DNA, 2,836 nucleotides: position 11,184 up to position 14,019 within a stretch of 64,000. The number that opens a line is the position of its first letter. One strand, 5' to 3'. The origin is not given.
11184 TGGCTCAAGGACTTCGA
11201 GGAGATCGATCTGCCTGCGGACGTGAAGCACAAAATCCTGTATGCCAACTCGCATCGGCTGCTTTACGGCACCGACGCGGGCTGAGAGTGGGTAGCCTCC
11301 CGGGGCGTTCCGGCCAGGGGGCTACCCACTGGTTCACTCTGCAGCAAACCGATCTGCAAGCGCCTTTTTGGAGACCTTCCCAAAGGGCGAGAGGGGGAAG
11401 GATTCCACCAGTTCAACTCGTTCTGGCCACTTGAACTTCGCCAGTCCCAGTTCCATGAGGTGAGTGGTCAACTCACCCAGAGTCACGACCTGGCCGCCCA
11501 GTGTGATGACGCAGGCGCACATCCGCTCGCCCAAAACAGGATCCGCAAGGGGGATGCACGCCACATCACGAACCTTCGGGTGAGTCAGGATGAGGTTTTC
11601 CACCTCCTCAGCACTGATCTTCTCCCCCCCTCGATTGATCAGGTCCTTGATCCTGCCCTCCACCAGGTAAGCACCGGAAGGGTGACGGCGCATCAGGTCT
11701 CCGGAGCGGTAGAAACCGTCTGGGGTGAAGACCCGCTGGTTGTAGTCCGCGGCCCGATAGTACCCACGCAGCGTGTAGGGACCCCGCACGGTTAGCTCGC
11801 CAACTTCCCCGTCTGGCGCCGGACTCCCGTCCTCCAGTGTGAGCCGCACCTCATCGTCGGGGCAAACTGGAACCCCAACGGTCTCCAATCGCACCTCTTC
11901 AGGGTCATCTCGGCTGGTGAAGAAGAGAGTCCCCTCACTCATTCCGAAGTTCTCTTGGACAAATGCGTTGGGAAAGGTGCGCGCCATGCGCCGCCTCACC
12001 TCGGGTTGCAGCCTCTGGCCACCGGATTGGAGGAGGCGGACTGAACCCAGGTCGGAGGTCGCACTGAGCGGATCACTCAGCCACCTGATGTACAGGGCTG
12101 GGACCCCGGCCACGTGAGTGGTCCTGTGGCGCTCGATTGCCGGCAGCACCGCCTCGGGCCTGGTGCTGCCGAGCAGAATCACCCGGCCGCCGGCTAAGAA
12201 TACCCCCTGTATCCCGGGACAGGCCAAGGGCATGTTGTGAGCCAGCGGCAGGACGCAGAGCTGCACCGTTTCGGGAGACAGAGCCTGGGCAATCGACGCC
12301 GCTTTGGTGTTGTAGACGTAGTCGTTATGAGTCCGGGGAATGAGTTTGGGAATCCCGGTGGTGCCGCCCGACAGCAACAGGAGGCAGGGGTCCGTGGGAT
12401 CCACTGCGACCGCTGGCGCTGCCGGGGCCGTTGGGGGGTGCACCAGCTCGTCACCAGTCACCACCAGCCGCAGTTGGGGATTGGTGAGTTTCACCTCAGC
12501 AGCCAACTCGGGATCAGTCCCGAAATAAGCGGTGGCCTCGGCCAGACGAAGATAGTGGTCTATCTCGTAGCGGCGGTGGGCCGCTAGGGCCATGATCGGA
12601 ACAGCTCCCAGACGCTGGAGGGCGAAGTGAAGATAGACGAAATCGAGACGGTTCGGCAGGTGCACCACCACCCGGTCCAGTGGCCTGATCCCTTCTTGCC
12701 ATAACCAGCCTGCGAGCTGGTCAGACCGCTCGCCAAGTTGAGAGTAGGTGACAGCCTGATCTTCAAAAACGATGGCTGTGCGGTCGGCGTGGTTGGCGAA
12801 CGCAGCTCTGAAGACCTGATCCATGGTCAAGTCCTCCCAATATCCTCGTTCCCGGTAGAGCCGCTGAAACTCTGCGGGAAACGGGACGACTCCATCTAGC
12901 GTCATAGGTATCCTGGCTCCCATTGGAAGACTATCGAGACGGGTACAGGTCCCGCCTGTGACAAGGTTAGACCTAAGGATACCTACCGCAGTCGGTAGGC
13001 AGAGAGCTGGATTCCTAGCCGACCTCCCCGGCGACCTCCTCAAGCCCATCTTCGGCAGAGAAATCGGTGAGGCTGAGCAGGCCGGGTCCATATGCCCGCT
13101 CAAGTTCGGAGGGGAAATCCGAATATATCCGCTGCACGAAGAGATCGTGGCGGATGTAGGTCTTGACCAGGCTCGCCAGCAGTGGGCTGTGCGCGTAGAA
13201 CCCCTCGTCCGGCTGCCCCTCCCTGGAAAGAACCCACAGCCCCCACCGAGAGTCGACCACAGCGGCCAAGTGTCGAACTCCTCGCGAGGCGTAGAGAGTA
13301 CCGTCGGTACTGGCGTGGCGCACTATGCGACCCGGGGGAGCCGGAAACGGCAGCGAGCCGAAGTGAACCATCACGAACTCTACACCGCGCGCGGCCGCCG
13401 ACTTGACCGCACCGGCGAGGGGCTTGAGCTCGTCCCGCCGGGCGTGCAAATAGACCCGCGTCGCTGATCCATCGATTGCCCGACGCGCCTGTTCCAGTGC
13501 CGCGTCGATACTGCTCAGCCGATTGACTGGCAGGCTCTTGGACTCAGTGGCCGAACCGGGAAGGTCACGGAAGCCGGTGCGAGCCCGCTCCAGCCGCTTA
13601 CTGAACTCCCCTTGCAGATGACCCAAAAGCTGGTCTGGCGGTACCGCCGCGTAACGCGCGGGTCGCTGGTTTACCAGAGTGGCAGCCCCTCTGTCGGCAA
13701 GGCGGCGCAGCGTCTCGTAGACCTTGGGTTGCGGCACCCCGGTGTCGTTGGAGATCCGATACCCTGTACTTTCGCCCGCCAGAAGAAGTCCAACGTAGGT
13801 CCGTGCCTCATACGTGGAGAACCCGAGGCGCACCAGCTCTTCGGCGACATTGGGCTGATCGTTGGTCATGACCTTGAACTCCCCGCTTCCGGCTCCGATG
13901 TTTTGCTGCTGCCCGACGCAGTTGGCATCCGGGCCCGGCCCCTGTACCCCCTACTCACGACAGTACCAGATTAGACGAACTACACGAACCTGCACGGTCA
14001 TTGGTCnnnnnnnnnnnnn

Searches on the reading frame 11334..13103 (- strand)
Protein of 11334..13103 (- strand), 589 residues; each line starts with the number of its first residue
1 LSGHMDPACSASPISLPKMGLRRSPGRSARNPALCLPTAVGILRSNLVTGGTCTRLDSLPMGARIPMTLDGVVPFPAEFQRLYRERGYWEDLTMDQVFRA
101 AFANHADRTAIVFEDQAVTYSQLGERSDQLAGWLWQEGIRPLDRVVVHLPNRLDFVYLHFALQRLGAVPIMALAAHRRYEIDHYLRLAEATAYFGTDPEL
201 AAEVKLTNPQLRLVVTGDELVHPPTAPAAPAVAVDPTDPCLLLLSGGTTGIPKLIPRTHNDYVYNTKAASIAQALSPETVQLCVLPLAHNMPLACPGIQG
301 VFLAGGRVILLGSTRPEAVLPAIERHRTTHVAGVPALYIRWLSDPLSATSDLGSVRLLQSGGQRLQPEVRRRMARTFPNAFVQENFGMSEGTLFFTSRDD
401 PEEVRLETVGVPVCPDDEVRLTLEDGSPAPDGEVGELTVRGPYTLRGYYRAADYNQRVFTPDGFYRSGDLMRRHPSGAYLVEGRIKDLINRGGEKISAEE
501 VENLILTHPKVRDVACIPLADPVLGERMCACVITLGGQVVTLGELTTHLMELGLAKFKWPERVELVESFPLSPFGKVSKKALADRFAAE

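Call 4: search_protein_families(library=pfam, proteins=[window:11334-13103:-])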
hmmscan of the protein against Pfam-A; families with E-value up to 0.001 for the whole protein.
window:11334-13103:- (589 aa): 2 families
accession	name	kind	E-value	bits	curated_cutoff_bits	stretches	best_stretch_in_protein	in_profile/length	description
PF00501.34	AMP-binding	-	1.6e-74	251.5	29.9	1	99-449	2-384/384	AMP-binding enzyme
PF13193.12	AMP-binding_C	-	9.5e-10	39.7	24.5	1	500-576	1-76/76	AMP-binding enzyme C-terminal domain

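Call 5: search_protein_families(library=ncbifam, proteins=[window:11334-13103:-])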
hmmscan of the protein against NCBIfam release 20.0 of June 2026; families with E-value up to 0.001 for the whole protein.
window:11334-13103:- (589 aa): 103 families (the best 25 are shown)
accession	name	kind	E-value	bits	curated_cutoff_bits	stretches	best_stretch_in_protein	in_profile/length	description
TIGR02275.1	DHB_AMP_lig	equivalog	2.4e-146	488.1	723.55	1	73-582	4-525/526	(2,3-dihydroxybenzoyl)adenylate synthase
NF008192.1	PRK10946.1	equivalog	1.7e-131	439.2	783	1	74-586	6-529/534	(2,3-dihydroxybenzoyl)adenylate synthase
NF004837.0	PRK06187.1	subfamily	6.9e-78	262.2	476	1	91-587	7-523/531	long-chain-fatty-acid--CoA ligase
NF004758.0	PRK06087.1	equivalog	1.9e-72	244.4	736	1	75-584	7-533/548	medium-chain fatty-acid--CoA ligase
NF006182.0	PRK08316.1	subfamily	1.1e-68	232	663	1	92-587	11-518/523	fatty acyl-CoA synthetase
NF006181.0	PRK08314.1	subfamily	2.6e-66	224.1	705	2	228-585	195-553/563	long-chain-fatty-acid--CoA ligase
NF009233.0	PRK12583.1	subfamily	3.6e-64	217.1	832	2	233-585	197-549/558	fatty acid CoA ligase family protein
NF004797.0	PRK06145.1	equivalog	1.1e-61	208.7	850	1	105-586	15-495/499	acyl-CoA synthetase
NF005702.0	PRK07514.1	subfamily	1.9e-61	207.9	558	1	96-587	7-501/506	malonyl-CoA synthase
NF004114.0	PRK05605.1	equivalog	5e-60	203.4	766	2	231-586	215-569/575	long-chain-fatty-acid--CoA ligase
NF004511.1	PRK05852.1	equivalog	1.4e-59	202.1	650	1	103-587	10-505/505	FadD7 family fatty acid--CoA ligase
NF005858.0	PRK07787.1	subfamily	3.3e-56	190.7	575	1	99-583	8-469/471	acyl-CoA synthetase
NF005801.1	PRK07656.1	equivalog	1.7e-54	185.3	657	1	94-582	3-499/500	FadD3 family acyl-CoA ligase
NF005676.0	PRK07470.1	equivalog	2.9e-54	184.6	774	1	95-585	23-528/544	acyl-CoA synthetase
NF052269.1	Staph_lig_FadD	equivalog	9.4e-54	182.6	650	1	107-583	15-490/499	long-chain-fatty-acid--CoA ligase FadD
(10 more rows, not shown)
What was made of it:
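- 11334..12905 (-): LIG2: second DhbE-like ligase (clade B), 53% identical to LIG1. DHB_AMP_lig scores 488 against a cut-off of 724 (call 5).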

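Call 25: search_dna_similar(query=window:11334-12905:-, collection=plasmids, mode=protein, max_rows=25, max_evalue=1e-50)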
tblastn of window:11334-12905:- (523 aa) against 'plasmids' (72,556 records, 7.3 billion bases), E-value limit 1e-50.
Records with a match: 357; places in all: 359; records where one place covers at least 80% of the query: 351.
Best place of each record, by identity: <60% 357.
By first word of the organism name: Salmonella 167; Klebsiella 32; Streptomyces 18; Vibrio 15; Ralstonia 14; Azospirillum 10; Rhizobium 9; Escherichia 9; Roseibium 7; Burkholderia 4; and 46 more.
By predicted mobility (MOB-suite, as given by PLSDB): conjugative 188; non-mobilizable 124; mobilizable 45.
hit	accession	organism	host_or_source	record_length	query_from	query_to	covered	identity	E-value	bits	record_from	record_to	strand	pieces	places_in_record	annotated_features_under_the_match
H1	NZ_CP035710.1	Sphaerotilus sulfidivorans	cell culture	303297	3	521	99%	56.4%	2e-172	546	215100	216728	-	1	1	AMP-binding protein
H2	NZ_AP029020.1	Acidovorax sp. DW039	Lemna minor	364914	3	521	99%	53.6%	1e-171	544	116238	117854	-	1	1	AMP-binding protein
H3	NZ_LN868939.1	Nocardia farcinica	not known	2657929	4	516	98%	45.3%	1e-123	406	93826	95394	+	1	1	none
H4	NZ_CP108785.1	Embleya sp. NBC_00888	-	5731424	1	518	99%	44.5%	3e-120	396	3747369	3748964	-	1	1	none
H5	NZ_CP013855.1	Pseudonocardia sp. HH130630-07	Apsterostigma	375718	3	517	98%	44.5%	4e-114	379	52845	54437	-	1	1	AMP-binding protein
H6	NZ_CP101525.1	Burkholderia arboris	mixed culture,soil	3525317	9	518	98%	44.8%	1e-117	389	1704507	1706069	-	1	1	none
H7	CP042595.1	Streptomyces albogriseolus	single cell,soil from Chengdu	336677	3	521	99%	44.0%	1e-117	389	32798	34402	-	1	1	record has no annotation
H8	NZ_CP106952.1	Eleftheria terrae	soil sample,soil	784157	5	521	99%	44.2%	9e-125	409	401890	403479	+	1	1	(2,3-dihydroxybenzoyl)adenylate synthase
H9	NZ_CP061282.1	Streptomyces xanthii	whole organism,leaf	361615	3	521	99%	43.6%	8e-118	389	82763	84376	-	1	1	AMP-binding protein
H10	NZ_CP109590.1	Streptomyces sp. NBC_01361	-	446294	3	521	99%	43.4%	1e-116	386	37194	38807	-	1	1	AMP-binding protein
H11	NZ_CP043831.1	Bacillus sp. BS98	oyster,whole organism,intestinal tract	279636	3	516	98%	43.7%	4e-127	416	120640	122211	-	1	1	(2,3-dihydroxybenzoyl)adenylate synthase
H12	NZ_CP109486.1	Streptomyces sp. NBC_01445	-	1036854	3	521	99%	43.3%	1e-115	383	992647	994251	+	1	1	record has no annotation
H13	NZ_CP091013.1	Burkholderia cenocepacia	-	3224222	9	518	98%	44.0%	3e-117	387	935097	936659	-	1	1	none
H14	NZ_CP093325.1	Bacillus sp. N5-665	whole organism,peat soil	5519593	1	516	99%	43.4%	7e-125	409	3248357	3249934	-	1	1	none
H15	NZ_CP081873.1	Bacillus toyonensis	Environment,soil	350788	3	516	98%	43.5%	5e-126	413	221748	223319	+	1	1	(2,3-dihydroxybenzoyl)adenylate synthase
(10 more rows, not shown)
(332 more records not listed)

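Call 26: get_annotated_region(hit=H1, flank=10000)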
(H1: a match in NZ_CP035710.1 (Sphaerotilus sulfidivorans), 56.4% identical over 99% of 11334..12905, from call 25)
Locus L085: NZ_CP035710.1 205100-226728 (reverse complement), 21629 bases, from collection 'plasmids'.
description: Sphaerotilus sulfidivorans strain D-507 plasmid pSna507_unt10, complete sequence
organism: Sphaerotilus sulfidivorans (NCBI taxid 639200)
taxonomy: Bacteria; Pseudomonadota; Betaproteobacteria; Burkholderiales; Sphaerotilaceae; Sphaerotilus; Sphaerotilus sulfidivorans
host: -; source: cell culture; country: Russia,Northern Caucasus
typing (MOB-suite, as given by PLSDB): non-mobilizable
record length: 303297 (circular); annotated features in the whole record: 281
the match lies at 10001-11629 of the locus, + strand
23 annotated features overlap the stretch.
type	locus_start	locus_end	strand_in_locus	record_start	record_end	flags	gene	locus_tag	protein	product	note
CDS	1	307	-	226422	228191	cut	dhaL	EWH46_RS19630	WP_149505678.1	dihydroxyacetone kinase subunit DhaL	GO:0006071 - glycerol metabolic process [Evidence IEA]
CDS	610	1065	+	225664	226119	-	-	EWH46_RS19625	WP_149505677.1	RpiB/LacA/LacB family sugar-phosphate isomerase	-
CDS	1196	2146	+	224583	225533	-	-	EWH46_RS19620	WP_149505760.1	sugar-binding transcriptional regulator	-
CDS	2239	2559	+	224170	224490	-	-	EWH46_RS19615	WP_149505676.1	helix-turn-helix domain-containing protein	-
CDS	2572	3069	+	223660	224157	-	-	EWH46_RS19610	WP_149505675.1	arsenate reductase ArsC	-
CDS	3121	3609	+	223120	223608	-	-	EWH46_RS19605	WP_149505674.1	arsenate reductase ArsC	-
CDS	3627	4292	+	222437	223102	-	-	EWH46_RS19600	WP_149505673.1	MIP/aquaporin family protein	GO:0055085 - transmembrane transport [Evidence IEA]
CDS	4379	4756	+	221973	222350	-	arsD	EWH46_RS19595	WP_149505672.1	arsenite efflux transporter metallochaperone ArsD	GO:0046685 - response to arsenic-containing substance [Evidence IEA]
CDS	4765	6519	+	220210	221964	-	arsA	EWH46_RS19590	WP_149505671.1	arsenical pump-driving ATPase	GO:0071722 - detoxification of arsenic-containing substance [Evidence IEA]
CDS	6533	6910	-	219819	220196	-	-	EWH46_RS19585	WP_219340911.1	heme-binding protein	-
CDS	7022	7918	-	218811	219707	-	-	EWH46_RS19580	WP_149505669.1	LysR substrate-binding domain-containing protein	-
CDS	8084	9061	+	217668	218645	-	-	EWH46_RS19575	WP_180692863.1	tripartite tricarboxylate transporter substrate binding protein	-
CDS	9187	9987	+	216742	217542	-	-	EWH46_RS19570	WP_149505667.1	SDR family oxidoreductase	-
CDS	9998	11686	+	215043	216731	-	-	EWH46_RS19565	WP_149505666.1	AMP-binding protein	-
CDS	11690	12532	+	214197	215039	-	-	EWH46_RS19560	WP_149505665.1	amidohydrolase family protein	-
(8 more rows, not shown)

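Call 27: get_annotated_region(hit=H2, flank=10000)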
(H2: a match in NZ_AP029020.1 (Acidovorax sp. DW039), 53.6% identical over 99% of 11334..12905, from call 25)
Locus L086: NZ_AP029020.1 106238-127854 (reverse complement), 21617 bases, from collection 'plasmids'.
description: Acidovorax sp. DW039 plasmid pACDW039_1, complete sequence
organism: Acidovorax sp. DW039 (NCBI taxid 3095606)
taxonomy: Bacteria; Pseudomonadota; Betaproteobacteria; Burkholderiales; Comamonadaceae; Acidovorax; Acidovorax sp. DW039
host: -; source: Lemna minor; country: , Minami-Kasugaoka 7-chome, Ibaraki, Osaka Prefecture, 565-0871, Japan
typing (MOB-suite, as given by PLSDB): mobilizable; relaxase MOBP,MOBP
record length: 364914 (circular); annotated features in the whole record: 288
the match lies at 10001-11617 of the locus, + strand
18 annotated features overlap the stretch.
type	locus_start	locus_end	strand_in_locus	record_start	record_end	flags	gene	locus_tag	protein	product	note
CDS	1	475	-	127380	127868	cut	benB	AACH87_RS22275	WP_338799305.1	benzoate 1,2-dioxygenase small subunit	GO:0006725 - cellular aromatic compound metabolic process [Evidence IEA]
CDS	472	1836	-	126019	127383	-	-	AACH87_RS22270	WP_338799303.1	Rieske 2Fe-2S domain-containing protein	-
CDS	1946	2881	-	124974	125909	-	catA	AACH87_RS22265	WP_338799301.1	catechol 1,2-dioxygenase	GO:0019615 - catechol catabolic process, ortho-cleavage [Evidence IEA]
CDS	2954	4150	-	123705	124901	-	-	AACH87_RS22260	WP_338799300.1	muconate/chloromuconate family cycloisomerase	-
CDS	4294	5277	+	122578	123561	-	-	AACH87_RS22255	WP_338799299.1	LysR family transcriptional regulator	-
CDS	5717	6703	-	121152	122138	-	-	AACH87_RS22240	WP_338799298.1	IS5 family transposase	-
CDS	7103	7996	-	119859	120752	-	-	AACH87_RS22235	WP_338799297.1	LysR substrate-binding domain-containing protein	-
CDS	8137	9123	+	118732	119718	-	-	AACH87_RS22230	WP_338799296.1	tripartite tricarboxylate transporter substrate binding protein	-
CDS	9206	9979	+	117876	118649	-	-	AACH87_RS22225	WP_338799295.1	SDR family oxidoreductase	-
CDS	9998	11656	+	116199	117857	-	-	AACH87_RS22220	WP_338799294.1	AMP-binding protein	-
CDS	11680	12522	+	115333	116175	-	-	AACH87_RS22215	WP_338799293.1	amidohydrolase family protein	-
CDS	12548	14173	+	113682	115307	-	-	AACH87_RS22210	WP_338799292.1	carboxylesterase family protein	-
CDS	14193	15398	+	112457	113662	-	pcaF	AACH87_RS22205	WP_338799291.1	3-oxoadipyl-CoA thiolase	GO:0019619 - 3,4-dihydroxybenzoate catabolic process [Evidence IEA]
CDS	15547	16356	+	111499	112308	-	-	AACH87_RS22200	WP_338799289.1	crotonase/enoyl-CoA hydratase family protein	-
CDS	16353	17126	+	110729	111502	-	-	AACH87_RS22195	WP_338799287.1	enoyl-CoA hydratase-related protein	-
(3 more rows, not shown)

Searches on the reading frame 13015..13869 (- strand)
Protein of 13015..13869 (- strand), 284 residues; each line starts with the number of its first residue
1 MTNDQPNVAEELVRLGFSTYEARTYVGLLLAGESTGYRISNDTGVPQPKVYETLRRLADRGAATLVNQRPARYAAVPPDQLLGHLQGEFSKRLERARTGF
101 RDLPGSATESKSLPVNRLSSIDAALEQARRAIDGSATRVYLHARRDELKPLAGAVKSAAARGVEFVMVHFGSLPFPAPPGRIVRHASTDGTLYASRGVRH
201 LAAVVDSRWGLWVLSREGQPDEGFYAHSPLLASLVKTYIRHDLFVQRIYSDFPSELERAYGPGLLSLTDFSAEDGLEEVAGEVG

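Call 23: search_protein_families(library=ncbifam, proteins=[window:13015-13869:-], max_evalue=0.00001)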
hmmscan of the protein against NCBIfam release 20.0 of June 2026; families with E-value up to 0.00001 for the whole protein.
window:13015-13869:- (284 aa): 4 families
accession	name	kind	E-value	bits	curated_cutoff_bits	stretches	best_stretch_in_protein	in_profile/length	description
NF040851.1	tran_reg_TrmB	equivalog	3.7e-15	55.9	600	1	5-164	4-160/338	HTH-type sugar-sensing transcriptional regulator TrmB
NF047392.1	TransRegTrmBHalo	equivalog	2.3e-14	53.2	500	1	14-113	15-113/349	HTH-type sugar sensing transcriptional regulator TrmB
NF047390.1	TransRegTrmBL1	equivalog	3.3e-12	46.1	650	1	7-157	5-155/341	HTH-type sugar sensing transcriptional regulator TrmBL1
NF041141.1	tran_reg_TrmBL2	equivalog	4.4e-06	26.4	530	1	17-94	16-93/264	HTH-type transcriptional regulator TrmBL2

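Call 24: search_protein_families(library=pfam, proteins=[window:13015-13869:-], max_evalue=0.00001)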
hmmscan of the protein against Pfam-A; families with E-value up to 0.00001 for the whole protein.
window:13015-13869:- (284 aa): 1 family
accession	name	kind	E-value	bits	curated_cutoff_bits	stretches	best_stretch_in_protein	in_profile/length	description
PF01978.25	TrmB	-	5.5e-20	71.4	25.6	1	14-78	3-67/68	Sugar-specific transcriptional regulator TrmB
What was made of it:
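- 13015..13869 (-): TrmB-family transcriptional regulator, the candidate regulator of the regulon. PF01978 (call 24).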
